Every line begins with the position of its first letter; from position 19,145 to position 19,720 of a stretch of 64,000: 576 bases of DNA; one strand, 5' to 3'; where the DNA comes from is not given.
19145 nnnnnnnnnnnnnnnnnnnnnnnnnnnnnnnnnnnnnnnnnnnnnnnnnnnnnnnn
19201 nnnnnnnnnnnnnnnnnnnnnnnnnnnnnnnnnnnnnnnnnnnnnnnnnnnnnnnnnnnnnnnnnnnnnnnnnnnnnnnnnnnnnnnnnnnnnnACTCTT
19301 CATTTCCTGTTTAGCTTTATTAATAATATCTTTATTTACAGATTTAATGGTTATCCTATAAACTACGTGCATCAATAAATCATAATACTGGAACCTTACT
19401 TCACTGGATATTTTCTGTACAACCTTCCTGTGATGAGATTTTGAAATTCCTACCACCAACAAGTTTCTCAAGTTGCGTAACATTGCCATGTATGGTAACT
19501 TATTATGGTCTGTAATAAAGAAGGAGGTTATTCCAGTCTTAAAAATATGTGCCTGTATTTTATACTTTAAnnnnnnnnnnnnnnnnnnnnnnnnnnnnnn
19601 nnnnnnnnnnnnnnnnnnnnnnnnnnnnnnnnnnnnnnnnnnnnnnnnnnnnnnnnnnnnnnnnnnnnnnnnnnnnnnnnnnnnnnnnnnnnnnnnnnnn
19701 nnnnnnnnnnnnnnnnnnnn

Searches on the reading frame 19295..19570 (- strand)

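Call 32: search_protein_families(library=pfam, proteins=[window:19295-19570:-], max_evalue=0.01)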
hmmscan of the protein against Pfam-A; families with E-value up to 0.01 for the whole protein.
window:19295-19570:- (92 aa): 1 family
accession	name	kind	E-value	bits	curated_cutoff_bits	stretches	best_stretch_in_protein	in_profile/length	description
PF05731.17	TROVE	-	3.9e-12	46.5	23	1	20-56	297-333/442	TROVE domain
